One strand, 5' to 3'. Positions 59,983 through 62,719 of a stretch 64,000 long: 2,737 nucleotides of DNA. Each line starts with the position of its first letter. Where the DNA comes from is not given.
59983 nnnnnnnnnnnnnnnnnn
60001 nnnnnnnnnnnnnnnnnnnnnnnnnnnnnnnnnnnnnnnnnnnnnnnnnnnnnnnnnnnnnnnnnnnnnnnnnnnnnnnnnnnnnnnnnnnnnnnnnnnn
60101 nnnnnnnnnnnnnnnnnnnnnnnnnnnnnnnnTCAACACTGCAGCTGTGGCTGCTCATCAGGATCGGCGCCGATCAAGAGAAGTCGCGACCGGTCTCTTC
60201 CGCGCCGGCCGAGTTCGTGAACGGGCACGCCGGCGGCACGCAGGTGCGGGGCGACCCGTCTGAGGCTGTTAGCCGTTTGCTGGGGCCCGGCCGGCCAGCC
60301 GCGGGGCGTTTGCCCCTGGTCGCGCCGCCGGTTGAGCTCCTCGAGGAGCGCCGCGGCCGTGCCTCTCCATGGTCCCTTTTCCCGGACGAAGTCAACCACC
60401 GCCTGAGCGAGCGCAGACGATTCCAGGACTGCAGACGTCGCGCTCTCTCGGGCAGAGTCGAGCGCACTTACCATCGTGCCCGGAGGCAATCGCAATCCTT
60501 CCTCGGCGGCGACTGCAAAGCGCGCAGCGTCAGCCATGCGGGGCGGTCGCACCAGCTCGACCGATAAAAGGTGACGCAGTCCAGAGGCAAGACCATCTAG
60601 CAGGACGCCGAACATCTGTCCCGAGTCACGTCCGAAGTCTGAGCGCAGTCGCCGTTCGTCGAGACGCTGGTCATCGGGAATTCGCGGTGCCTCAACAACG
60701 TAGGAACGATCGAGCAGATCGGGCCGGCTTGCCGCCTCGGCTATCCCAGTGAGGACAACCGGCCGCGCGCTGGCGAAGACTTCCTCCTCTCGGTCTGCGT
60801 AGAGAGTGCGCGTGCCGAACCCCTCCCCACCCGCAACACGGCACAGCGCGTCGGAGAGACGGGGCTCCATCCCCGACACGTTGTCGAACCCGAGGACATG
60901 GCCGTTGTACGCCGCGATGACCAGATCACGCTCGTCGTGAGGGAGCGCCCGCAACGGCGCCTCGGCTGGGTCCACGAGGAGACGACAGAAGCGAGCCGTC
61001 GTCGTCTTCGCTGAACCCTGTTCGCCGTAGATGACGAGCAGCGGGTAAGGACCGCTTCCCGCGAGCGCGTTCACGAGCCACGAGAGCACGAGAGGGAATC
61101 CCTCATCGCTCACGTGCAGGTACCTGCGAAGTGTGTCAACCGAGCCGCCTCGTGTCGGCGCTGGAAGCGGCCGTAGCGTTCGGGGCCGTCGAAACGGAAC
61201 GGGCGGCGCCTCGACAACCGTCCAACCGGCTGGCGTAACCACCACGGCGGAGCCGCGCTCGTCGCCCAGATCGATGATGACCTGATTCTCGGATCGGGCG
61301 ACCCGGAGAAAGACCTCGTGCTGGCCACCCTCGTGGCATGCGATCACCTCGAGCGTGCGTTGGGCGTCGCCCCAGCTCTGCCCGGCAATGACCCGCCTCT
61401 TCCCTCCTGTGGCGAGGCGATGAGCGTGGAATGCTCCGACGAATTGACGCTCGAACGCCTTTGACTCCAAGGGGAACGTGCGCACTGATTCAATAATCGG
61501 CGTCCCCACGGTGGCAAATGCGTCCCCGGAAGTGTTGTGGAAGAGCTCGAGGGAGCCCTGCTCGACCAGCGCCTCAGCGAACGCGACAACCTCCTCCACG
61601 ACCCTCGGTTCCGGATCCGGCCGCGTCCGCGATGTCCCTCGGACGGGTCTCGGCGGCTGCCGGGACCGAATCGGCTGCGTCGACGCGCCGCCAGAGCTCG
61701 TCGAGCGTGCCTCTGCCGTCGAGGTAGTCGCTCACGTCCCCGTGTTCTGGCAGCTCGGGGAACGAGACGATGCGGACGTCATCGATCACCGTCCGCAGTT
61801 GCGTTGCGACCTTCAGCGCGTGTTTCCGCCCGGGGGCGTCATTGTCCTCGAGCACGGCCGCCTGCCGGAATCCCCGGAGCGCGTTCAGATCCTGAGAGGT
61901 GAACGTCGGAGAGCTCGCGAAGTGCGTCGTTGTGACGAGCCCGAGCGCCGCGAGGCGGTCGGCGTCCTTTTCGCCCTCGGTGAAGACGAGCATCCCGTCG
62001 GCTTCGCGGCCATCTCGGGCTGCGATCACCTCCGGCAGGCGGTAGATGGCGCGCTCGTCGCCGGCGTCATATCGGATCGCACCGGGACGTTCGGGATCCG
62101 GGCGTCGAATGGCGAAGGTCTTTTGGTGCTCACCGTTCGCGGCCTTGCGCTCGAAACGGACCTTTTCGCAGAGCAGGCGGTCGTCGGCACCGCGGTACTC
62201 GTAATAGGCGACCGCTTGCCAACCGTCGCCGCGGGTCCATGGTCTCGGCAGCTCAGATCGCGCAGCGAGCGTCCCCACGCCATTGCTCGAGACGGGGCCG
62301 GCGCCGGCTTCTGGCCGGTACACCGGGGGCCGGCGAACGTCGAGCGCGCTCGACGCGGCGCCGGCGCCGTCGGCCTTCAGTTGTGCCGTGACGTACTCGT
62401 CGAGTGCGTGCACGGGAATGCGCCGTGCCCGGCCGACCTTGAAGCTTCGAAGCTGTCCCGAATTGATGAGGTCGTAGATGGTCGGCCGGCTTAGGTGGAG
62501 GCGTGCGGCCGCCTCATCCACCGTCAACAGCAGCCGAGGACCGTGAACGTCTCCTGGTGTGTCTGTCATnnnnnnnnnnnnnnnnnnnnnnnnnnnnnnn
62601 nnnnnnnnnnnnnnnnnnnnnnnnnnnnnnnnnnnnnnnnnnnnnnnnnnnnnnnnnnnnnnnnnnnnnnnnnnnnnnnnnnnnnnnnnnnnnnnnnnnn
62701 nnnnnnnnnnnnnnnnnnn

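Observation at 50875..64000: tRNA-Tyr-anchored island with its own primase / ATPase / iteron replication module (satellite- or AICE-like replicon)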

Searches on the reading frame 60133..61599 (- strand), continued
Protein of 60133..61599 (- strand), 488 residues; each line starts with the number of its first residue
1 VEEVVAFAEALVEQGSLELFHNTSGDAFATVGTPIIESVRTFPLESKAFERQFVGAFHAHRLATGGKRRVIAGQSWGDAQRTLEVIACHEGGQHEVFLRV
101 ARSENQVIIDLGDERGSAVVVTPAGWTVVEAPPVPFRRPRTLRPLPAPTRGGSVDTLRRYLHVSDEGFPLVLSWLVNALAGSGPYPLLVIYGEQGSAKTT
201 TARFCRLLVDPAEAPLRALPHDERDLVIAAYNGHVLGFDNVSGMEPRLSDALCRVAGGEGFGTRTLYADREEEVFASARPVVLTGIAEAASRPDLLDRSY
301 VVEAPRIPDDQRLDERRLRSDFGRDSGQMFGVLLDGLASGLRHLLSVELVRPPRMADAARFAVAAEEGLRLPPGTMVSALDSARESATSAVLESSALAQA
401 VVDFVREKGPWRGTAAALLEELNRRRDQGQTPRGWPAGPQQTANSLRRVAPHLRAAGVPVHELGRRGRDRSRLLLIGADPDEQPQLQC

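Call 36: search_dna_similar(query=window:60133-61599:-, collection=plasmids, mode=protein, max_rows=25)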
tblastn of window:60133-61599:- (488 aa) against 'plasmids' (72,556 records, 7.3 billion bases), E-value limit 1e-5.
Records with a match: 29; places in all: 41; records where one place covers at least 80% of the query: 11.
Best place of each record, by identity: <60% 29.
By first word of the organism name: Streptomyces 21; Stanieria 3; Methylobacterium 2; Methanothrix 1; Candidatus 1; Actinacidiphila 1.
By predicted mobility (MOB-suite, as given by PLSDB): non-mobilizable 25; conjugative 2; mobilizable 2.
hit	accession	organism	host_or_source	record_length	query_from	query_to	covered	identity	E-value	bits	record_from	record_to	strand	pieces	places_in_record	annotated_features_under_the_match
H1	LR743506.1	Methylobacterium bullatum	-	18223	17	457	90%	40.2%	9e-72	254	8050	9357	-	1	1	hypothetical protein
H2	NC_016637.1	Methanothrix harundinacea 6Ac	-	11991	19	461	91%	37.6%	2e-62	227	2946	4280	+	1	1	hypothetical protein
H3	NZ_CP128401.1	Candidatus Chlorohelix allophototropha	Single colony of Candidatus Chlorohelix ...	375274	18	461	91%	34.2%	7e-62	226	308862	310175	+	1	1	hypothetical protein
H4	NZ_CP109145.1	Actinacidiphila glaucinigra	-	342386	27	462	89%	33.1%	3e-33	141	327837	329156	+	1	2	hypothetical protein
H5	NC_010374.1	Methylobacterium sp. 4-46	-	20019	17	458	91%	32.6%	2e-45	177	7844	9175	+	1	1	hypothetical protein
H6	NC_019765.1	Stanieria cyanosphaera PCC 7437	-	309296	19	461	91%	32.2%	3e-57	212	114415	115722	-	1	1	hypothetical protein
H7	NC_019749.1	Stanieria cyanosphaera PCC 7437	-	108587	19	461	91%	31.6%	6e-51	194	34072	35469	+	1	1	hypothetical protein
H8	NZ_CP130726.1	Streptomyces sp. NBC_01238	-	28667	96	460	75%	35.8%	3e-42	168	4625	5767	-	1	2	ATP-binding protein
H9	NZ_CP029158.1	Streptomyces tsukubensis NRRL18488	-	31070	96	460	75%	35.8%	2e-41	166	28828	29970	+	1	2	ATP-binding protein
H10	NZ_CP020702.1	Streptomyces tsukubensis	cell culture,soil sample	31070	96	460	75%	35.8%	2e-41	166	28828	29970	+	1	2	ATP-binding protein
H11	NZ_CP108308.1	Streptomyces sp. NBC_00015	-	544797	78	462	79%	33.7%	1e-31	136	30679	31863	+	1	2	hypothetical protein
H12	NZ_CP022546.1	Streptomyces sp. 11-1-2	Solanum tuberosum,Pure culture,Scab ...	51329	96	460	75%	35.3%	1e-41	166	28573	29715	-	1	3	ATP-binding protein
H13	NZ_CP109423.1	Streptomyces sp. NBC_01506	-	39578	96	460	75%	35.3%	7e-40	161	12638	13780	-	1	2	ATP-binding protein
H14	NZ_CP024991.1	Streptomyces sp. AMCC400023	Potato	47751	96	460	75%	34.8%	9e-41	164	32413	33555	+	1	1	ATP-binding protein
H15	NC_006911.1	Streptomyces sp. F11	-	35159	96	460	75%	34.3%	5e-41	164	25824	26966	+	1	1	hypothetical protein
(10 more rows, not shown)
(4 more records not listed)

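Call 37: search_dna_similar(query=window:60133-61599:-, collection=phages, mode=protein, max_rows=25)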
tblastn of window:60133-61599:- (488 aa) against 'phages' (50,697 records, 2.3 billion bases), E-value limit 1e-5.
Records with a match: 2; places in all: 2; records where one place covers at least 80% of the query: 0.
Best place of each record, by identity: <60% 2.
By first word of the organism name: Microbacterium 2.
By host as written in the record: Microbacterium paraoxydans NWU1 2.
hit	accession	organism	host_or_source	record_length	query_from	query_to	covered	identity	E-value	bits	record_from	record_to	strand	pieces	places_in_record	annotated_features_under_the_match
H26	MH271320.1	Microbacterium phage Zeta1847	Microbacterium paraoxydans NWU1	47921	74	462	80%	32.4%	7e-26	117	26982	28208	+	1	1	37: DNA helicase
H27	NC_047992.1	Microbacterium phage Zeta1847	Microbacterium paraoxydans NWU1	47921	74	462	80%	32.4%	7e-26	117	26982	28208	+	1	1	37: DNA primase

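Call 39: get_annotated_region(hit=H15, flank=6000)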
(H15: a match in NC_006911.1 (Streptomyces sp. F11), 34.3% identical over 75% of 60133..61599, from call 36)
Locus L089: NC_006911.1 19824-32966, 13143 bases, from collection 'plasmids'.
description: Streptomyces sp. F11 plasmid pFP11, complete sequence
organism: Streptomyces sp. F11 (NCBI taxid 319318)
taxonomy: Bacteria; Actinomycetota; Actinomycetes; Kitasatosporales; Streptomycetaceae; Streptomyces; Streptomyces sp. F11
host: -; source: -; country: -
typing (MOB-suite, as given by PLSDB): mobilizable; replicon rep_cluster_2030; relaxase MOBF
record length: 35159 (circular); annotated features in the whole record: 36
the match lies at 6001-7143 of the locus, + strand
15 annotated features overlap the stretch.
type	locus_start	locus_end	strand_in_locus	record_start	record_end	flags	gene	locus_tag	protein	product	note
CDS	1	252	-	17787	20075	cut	-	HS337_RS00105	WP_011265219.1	FtsK/SpoIIIE domain-containing protein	-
CDS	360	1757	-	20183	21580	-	-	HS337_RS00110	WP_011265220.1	DUF2637 domain-containing protein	-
CDS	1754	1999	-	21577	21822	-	-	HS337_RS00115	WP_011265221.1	hypothetical protein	-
CDS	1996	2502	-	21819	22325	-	-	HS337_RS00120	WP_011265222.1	hypothetical protein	-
CDS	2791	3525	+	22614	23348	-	-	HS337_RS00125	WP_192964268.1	GntR family transcriptional regulator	-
CDS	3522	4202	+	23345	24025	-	-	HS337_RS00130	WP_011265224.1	ATP-binding protein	-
CDS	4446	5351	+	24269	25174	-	-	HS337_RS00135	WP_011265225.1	bifunctional DNA primase/polymerase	-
CDS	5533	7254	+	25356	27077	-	-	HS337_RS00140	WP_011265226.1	hypothetical protein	-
CDS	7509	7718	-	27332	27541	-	-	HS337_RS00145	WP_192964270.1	YozE family protein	-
CDS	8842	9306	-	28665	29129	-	-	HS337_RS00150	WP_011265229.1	hypothetical protein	-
CDS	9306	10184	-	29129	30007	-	-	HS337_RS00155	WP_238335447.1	ParA family protein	-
CDS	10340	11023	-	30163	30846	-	-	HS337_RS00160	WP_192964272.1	hypothetical protein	-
CDS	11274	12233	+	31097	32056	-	-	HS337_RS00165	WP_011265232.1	hypothetical protein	-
CDS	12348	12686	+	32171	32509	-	-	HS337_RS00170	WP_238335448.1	hypothetical protein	-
CDS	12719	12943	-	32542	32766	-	-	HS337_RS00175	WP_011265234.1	DnaA/Hda family protein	-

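Call 41: fold_search(model_id=the predicted structure, library=pdb)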
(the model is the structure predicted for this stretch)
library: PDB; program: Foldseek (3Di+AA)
matches with E <= 10: 624; with E <= 0.001: 80
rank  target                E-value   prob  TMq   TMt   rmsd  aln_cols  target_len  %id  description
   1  7ola_C                6.3e-07  1.00  0.53  0.59   7.0       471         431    9  Structure of Primase-Helicase in SaPI5 (released 2022-07-13)
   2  8iqi_A                3.8e-06  1.00  0.51  0.30  11.2       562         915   10  Structure of Full-Length AsfvPrimPol in Complex-Form (released 2023-07-26)
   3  7ola_A                4.0e-06  1.00  0.50  0.54   7.4       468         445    9  Structure of Primase-Helicase in SaPI5 (released 2022-07-13)
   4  6k9e_B                6.1e-06  1.00  0.40  0.46  11.8       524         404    8  The A form apo structure of NrS-1 C terminal region-CTR(305-718) (released 2020-06-17)
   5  7ola_B                8.0e-06  1.00  0.49  0.53   7.9       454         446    7  Structure of Primase-Helicase in SaPI5 (released 2022-07-13)
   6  7ola_D                9.4e-06  1.00  0.46  0.58   8.2       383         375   10  Structure of Primase-Helicase in SaPI5 (released 2022-07-13)
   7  9ivf_A                1.0e-05  1.00  0.44  0.36  12.5       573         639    9  Structure of Full-Length AsfvPrimPol with polyT DNA (released 2025-12-24)
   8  1g8p                  1.1e-05  1.00  0.30  0.43   8.1       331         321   15  CRYSTAL STRUCTURE OF BCHI SUBUNIT OF MAGNESIUM CHELATASE (released 2001-08-03)
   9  6lrb_B                1.2e-05  1.00  0.43  0.49  11.1       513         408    9  The A form apo structure of NrS-1 C terminal region-CTR (released 2020-04-08)
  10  7om0_D                1.5e-05  1.00  0.51  0.55   7.2       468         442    9  Structure of Primase-Helicase in SaPI5 (released 2022-07-13)
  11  8iqh_C                1.5e-05  1.00  0.45  0.28  12.3       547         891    8  Structure of Full-Length AsfvPrimPol in Apo-Form (released 2023-07-26)
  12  8iqh_E                1.7e-05  1.00  0.48  0.30  11.9       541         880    8  Structure of Full-Length AsfvPrimPol in Apo-Form (released 2023-07-26)
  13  6lrb_A                2.1e-05  1.00  0.42  0.49  11.5       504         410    9  The A form apo structure of NrS-1 C terminal region-CTR (released 2020-04-08)
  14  8xj7_C                2.1e-05  1.00  0.39  0.42   7.9       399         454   12  The Cryo-EM structure of MPXV E5 in complex with DNA (released 2024-05-01)
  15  8iqi_F                2.2e-05  1.00  0.49  0.29  11.7       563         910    9  Structure of Full-Length AsfvPrimPol in Complex-Form (released 2023-07-26)
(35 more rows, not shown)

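Call 52: find_related_loci(query=A1, collection=viral_contigs, flank=10000)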
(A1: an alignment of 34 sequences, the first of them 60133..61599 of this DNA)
Query A1 (488 aa) in viral_contigs; peptide patterns used: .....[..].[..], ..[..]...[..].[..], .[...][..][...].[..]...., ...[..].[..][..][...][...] (x = any residue, [..] = any of these).
331 stretches matched a pattern; 173 encode a relative of the query (tblastn E <= 1e-3); the best 80 are kept; 80 distinct loci.
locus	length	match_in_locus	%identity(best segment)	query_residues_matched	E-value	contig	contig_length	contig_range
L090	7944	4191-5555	40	18-477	1e-103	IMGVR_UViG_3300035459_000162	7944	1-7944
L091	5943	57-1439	42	8-472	1e-100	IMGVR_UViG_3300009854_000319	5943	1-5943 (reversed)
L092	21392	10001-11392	42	19-488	9e-100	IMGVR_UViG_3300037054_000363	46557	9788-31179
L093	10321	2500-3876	44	18-478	5e-99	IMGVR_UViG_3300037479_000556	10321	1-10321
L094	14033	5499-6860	42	18-468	4e-98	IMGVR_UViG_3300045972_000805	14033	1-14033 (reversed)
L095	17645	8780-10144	42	18-476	2e-96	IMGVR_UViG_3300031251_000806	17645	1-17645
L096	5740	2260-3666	38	2-476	3e-96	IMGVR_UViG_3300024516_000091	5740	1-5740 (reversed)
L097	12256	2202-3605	41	8-476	1e-95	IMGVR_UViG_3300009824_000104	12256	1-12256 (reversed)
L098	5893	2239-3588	42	18-476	5e-95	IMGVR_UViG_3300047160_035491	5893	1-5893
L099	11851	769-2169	40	18-476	3e-94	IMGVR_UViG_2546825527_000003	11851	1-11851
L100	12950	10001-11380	41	16-481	1e-92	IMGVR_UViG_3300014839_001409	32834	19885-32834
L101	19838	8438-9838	39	18-476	3e-92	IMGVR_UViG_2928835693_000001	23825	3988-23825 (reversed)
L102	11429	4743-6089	41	6-460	5e-91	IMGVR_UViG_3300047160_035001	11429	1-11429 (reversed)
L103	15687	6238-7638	40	18-476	1e-90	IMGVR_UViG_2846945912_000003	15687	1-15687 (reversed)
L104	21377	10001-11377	42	16-482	6e-90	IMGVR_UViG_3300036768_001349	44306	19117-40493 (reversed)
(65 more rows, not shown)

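Call 55: search_protein_families(library=padloc, proteins=[window:60133-61599:-], max_evalue=0.01)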
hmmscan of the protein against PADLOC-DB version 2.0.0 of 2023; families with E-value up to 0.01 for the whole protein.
window:60133-61599:- (488 aa): 0 families

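Call 84: search_protein_families(library=pfam, proteins=[L088:11786-12832:+, L084:284-3001:-], max_evalue=0.01)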
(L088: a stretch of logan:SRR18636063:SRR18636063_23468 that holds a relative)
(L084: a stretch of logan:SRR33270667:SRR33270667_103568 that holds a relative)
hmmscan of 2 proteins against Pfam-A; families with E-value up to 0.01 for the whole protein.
L088:11786-12832:+ (348 aa): 0 families

L084:284-3001:- (905 aa): 2 families
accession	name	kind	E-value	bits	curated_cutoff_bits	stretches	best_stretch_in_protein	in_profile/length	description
PF05729.18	NACHT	-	0.0035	17.6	26.7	0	221-258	3-40/167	NACHT domain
PF13671.12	AAA_33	-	0.0072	17.1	27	1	221-325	2-107/143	AAA domain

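Call 104: search_protein_families(library=phrogs, proteins=[L088:11786-12832:+], max_evalue=0.001)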
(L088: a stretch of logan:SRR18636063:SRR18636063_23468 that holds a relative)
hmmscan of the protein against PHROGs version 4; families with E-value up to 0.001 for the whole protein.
L088:11786-12832:+ (348 aa): 0 families

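Call 105: search_protein_families(library=pfam, proteins=[L088:10950-11789:+, L088:9513-10538:-], max_evalue=0.01)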
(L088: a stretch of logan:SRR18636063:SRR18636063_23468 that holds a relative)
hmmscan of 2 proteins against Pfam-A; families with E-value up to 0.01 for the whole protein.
L088:10950-11789:+ (279 aa): 2 families
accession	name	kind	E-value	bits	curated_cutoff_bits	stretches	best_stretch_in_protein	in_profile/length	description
PF07505.17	DUF5131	-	4.2e-100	334.7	28.9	1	34-272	2-243/243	Protein of unknown function (DUF5131)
PF17338.8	GP88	-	0.0018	18.6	24.4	1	49-191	38-181/230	Gene product 88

L088:9513-10538:- (341 aa): 4 families
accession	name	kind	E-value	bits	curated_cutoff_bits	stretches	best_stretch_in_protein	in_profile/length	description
PF00589.27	Phage_integrase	-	3.6e-17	63.1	27.1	1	165-321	14-167/172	Phage integrase family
PF02899.23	Phage_int_SAM_1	-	8e-07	29.7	22.3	1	59-130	9-82/83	Phage integrase, N-terminal SAM-like domain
PF22022.2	Phage_int_M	-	9.4e-05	23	27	1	53-141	3-93/96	Phage integrase central domain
PF24624.1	Int_N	-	0.0042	18.2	27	1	54-142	8-97/100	Phage integrase, N-terminal domain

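Call 115: fold_search(model_id=the predicted structure, library=viral)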
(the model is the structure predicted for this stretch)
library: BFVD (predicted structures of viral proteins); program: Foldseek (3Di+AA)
matches with E <= 10: 914; with E <= 0.001: 191
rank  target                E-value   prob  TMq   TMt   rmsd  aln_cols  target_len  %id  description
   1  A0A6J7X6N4            6.2e-39  1.00  0.86  0.86   3.5       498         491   28  ATP-binding protein [uncultured Caudovirales phage]
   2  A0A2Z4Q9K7            1.4e-35  1.00  0.85  0.49   4.3       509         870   28  DNA helicase [Microbacterium phage Zeta1847]
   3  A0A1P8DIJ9            1.0e-12  1.00  0.58  0.41   7.5       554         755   14  (no name in the UniProt tables at hand)
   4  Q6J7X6                2.9e-11  1.00  0.50  0.22   8.8       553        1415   14  Pas55 [Actinoplanes phage phiAsp2]
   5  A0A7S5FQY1            3.2e-11  1.00  0.52  0.24   9.3       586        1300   12  (no name in the UniProt tables at hand)
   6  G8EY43                3.2e-11  1.00  0.49  0.38   9.5       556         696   14  Uncharacterized protein [Synechococcus phage S-CAM8]
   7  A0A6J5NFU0            3.6e-11  1.00  0.44  0.37  15.4       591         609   13  Uncharacterized protein [uncultured Caudovirales phage]
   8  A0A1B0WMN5            1.6e-10  1.00  0.47  0.29  10.9       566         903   11  Toprim domain-containing protein [Flavobacterium phage 23T]
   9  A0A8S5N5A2            1.8e-10  1.00  0.53  0.42   8.1       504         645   14  DsDNA helicase [Podoviridae sp. ctiJY10]
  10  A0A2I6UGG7            3.0e-10  1.00  0.48  0.34   9.8       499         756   11  Topoisomerase-primase domain-containing protein [Salinibacter phage M8CR30-4]
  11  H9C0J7                3.0e-10  1.00  0.48  0.31   9.8       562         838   13  (no name in the UniProt tables at hand)
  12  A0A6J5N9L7            6.0e-10  1.00  0.42  0.31  10.0       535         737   13  Virulence-protein E, N-terminal [uncultured Caudovirales phage]
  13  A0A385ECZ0            6.3e-10  1.00  0.53  0.26   8.2       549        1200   12  PE-PGRS family protein [Caulobacter phage CcrPW]
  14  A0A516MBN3            8.7e-10  1.00  0.45  0.36  10.1       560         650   13  (no name in the UniProt tables at hand)
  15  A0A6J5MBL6            1.3e-09  1.00  0.49  0.34   9.5       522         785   10  DNA primase/polymerase, bifunctional, N-terminal [uncultured Caudovirales phage]
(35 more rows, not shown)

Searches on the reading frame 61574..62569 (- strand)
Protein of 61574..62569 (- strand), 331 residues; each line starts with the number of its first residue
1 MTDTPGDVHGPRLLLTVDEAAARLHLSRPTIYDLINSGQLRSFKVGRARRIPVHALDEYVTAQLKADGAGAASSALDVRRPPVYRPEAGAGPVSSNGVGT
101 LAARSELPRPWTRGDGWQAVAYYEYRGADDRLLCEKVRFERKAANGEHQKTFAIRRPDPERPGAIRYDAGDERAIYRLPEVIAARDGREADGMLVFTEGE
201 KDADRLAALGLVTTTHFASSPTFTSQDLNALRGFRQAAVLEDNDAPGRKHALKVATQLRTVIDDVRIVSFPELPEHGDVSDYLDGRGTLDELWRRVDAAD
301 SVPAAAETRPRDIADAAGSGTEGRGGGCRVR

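Call 7: search_protein_families(library=pfam, proteins=[window:61574-62569:-], max_evalue=0.01)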
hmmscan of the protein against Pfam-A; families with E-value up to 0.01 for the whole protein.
window:61574-62569:- (331 aa): 1 family
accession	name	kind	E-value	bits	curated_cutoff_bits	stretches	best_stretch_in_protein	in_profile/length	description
PF12728.13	HTH_17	-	2.1e-15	57.2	27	1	14-63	1-50/51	Helix-turn-helix domain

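Call 8: search_protein_families(library=phrogs, proteins=[window:61574-62569:-], max_evalue=0.001)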
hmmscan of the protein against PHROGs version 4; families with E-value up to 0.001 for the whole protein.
window:61574-62569:- (331 aa): 7 families
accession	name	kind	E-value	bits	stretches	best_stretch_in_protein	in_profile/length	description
phrog_239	-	DNA, RNA and nucleotide metabolism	8.7e-16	59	1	115-304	140-318/801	DNA primase/helicase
phrog_6088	-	DNA, RNA and nucleotide metabolism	6e-09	35.9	1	155-282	169-279/772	DNA primase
phrog_66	-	integration and excision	5.2e-07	30.7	1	10-69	89-149/412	excisionase and transcriptional regulator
phrog_1877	-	DNA, RNA and nucleotide metabolism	2.3e-05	25.3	1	11-62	57-108/129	DNA binding protein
phrog_10045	-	DNA, RNA and nucleotide metabolism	0.00027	21.7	1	14-60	20-67/74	HTH DNA binding protein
phrog_849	-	DNA, RNA and nucleotide metabolism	0.00034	20.7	1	190-305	237-349/435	DNA primase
phrog_2907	-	integration and excision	0.00071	21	0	14-43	6-35/117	excisionase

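Call 9: search_protein_families(library=ncbifam, proteins=[window:61574-62569:-], max_evalue=0.01)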
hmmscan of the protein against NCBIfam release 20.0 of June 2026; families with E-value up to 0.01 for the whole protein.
window:61574-62569:- (331 aa): 3 families
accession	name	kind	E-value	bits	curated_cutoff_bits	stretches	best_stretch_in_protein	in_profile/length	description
TIGR01764.1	excise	domain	2.3e-15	56.6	28.8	1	14-61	1-48/49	excisionase family DNA-binding protein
NF005477.0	PRK07078.1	subfamily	4.1e-13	48.4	1014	1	118-322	133-323/759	hypothetical protein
NF047737.1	antiphage_MADS1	equivalog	6.1e-07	29.6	80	1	14-50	3-39/49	methylation-associated defense system helix-turn-helix domain-containing protein MAD1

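Call 16: find_encoding_contigs(protein=window:61574-62569:-, flank=10000, max_places=6)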
Protein window:61574-62569:- (331 aa): no gene with exactly this product is on record in the collection.

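Call 55: search_protein_families(library=padloc, proteins=[window:61574-62569:-], max_evalue=0.01)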
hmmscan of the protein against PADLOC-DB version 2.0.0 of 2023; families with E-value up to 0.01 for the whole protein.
window:61574-62569:- (331 aa): 1 family
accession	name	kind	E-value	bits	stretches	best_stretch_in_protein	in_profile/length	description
PDLC04133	mad1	-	0.0024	16.1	0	14-39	5-30/60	mads_1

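Call 93: search_solved_structures(query=window:61574-62569:-, max_evalue=1, show_alignments=1)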
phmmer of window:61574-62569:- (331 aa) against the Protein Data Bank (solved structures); distinct sequences matched with E-value up to 1: 1.
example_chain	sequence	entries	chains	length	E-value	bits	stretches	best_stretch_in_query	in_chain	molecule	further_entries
2qyc_A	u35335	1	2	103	0.92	12.2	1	165-219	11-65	Ferredoxin-like protein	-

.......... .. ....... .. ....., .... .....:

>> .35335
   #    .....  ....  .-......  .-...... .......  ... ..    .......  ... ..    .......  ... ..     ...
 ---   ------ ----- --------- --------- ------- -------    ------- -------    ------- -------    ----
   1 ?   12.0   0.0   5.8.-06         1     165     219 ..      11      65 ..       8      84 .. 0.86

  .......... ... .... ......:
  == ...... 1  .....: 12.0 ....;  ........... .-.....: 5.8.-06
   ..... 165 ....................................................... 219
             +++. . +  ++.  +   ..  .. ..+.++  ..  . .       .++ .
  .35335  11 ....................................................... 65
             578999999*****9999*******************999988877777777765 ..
